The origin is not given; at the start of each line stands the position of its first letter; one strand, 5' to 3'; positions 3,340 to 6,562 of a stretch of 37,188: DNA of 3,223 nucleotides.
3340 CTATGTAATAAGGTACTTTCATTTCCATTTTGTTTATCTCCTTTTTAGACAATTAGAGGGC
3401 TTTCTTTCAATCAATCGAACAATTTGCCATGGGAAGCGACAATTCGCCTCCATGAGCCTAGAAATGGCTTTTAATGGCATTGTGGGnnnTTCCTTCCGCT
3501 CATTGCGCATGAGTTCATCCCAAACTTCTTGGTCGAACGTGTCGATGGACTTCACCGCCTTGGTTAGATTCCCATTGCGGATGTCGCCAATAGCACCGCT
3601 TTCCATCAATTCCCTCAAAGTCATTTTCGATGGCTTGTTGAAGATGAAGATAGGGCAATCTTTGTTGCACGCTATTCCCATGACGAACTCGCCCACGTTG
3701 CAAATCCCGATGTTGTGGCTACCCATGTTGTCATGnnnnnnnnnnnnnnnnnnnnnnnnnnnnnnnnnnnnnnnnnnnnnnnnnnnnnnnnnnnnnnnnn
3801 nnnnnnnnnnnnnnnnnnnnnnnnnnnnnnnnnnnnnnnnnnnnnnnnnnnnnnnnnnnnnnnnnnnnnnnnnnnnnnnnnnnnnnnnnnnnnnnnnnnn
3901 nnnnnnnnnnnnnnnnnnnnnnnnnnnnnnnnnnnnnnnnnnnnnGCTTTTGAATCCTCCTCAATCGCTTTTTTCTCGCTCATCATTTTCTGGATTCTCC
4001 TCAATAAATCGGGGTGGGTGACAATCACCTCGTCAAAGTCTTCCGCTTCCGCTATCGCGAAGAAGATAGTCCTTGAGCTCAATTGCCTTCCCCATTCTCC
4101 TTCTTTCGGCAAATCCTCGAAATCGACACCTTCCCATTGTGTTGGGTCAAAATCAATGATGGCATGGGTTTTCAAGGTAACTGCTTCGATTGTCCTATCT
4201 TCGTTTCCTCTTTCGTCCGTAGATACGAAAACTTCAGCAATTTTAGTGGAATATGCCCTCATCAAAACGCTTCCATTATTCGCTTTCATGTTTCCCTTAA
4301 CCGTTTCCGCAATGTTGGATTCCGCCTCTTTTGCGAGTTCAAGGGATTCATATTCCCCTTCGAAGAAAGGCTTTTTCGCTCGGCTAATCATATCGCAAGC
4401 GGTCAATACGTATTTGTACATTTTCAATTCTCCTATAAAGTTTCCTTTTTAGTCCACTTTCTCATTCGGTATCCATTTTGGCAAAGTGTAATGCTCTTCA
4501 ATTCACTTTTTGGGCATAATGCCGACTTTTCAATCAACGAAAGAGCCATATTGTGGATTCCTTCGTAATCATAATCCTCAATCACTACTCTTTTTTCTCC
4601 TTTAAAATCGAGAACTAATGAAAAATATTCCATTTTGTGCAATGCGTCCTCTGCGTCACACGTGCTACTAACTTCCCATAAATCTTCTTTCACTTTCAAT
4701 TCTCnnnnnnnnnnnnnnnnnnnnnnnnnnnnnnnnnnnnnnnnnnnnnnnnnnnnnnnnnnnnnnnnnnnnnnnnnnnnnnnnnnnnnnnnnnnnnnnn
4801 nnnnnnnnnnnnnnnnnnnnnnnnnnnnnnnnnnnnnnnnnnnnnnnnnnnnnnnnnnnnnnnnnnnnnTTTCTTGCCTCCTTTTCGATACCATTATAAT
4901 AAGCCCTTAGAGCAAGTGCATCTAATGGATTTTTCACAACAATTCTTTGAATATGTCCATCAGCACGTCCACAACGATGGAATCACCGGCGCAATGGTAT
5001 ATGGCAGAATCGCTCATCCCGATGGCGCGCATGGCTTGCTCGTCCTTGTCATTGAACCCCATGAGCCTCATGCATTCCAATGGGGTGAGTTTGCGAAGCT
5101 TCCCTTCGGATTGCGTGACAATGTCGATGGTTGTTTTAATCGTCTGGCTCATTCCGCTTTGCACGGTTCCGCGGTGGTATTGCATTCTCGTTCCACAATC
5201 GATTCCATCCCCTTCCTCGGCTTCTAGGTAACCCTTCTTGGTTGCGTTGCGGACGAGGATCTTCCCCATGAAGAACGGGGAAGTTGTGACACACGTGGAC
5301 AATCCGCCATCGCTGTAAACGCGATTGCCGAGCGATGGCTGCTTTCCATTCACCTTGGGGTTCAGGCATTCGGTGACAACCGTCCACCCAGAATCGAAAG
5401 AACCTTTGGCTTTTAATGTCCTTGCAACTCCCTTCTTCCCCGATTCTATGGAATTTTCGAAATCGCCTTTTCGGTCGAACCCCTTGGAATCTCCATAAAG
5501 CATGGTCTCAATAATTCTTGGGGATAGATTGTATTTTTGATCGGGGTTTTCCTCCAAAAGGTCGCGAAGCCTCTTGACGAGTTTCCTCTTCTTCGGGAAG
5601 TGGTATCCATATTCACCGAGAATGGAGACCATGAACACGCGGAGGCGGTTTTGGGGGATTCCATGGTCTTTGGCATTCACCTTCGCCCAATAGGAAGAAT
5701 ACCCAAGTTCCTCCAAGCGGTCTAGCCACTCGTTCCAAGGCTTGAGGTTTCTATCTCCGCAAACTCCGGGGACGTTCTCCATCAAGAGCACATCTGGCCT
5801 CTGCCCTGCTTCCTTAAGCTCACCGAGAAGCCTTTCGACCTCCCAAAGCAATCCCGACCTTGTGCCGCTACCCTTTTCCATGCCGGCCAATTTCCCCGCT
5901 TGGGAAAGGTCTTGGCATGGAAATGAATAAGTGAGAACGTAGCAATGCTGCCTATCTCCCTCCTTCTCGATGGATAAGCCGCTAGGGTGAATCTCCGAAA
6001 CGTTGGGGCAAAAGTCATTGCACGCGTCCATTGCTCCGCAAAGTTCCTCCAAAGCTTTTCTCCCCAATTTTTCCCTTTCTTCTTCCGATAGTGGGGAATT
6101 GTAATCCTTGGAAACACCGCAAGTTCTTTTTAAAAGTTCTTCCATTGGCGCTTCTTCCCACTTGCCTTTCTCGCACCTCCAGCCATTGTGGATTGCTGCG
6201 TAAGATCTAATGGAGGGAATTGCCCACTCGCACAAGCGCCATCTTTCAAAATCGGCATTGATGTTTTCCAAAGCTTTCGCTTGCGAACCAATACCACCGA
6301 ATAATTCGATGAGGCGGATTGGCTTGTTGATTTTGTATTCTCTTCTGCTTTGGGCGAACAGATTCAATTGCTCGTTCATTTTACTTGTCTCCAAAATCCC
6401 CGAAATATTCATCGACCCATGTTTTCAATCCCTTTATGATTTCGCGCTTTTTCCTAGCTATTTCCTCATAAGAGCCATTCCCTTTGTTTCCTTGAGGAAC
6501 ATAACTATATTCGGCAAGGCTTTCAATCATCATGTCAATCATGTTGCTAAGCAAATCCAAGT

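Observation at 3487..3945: Phage-encoded pentapeptide-type beta-solenoid protein: 17 uninterrupted N-x-G-x-x repeats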

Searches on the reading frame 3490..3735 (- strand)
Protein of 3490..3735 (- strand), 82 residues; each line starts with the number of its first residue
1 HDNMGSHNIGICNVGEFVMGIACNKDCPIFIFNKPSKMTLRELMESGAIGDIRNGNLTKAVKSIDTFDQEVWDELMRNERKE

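Call 44: find_homologous_proteins(query=A3, max_evalue=0.001)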
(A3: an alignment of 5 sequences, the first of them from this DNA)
Query A3 (5 sequences) (82 aa, profile of the alignment): 5 proteins with E <= 0.001 among 367 candidates.
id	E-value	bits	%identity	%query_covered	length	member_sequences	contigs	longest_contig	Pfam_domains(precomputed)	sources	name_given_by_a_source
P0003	2.4e-41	157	96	100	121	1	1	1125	PF01469.25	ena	-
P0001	1.4e-40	155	94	100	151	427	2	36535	PF01469.25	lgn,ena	-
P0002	1.6e-40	154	89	100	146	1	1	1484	PF01469.25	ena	-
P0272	1.1e-39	152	95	96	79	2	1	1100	-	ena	-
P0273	1.8e-28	116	89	78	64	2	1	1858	-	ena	-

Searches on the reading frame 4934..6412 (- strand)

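Call 12: search_protein_families(library=pfam, proteins=[window:4934-6412:-], max_evalue=0.01)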
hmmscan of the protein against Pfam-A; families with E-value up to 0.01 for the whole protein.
window:4934-6412:- (492 aa): 1 family
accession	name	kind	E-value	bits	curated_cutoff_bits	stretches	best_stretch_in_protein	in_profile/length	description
PF00145.23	DNA_methylase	-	2e-48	165.9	22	1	157-491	62-322/324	C-5 cytosine-specific DNA methylase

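Call 13: search_protein_families(library=phrogs, proteins=[window:4934-6412:-], max_evalue=0.001)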
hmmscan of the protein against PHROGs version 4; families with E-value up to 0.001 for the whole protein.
window:4934-6412:- (492 aa): 7 families
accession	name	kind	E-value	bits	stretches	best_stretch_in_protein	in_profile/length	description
phrog_116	-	other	2.6e-56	192.4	1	13-492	189-490/779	DNA methyltransferase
phrog_363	-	other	4.5e-27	96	1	155-288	114-236/327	DNA methyltransferase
phrog_16427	-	other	1e-15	59.1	1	382-491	58-168/235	DNA methyltransferase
phrog_17284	-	unknown function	3.5e-11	43.9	1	423-492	142-211/245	-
phrog_8411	-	unknown function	6.3e-10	40.1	1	383-476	107-204/206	-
phrog_26324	-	other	1.2e-06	29.7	1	418-491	125-203/210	DNA methyltransferase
phrog_16528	-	other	1e-05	26.2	1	435-490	166-216/236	DNA methyltransferase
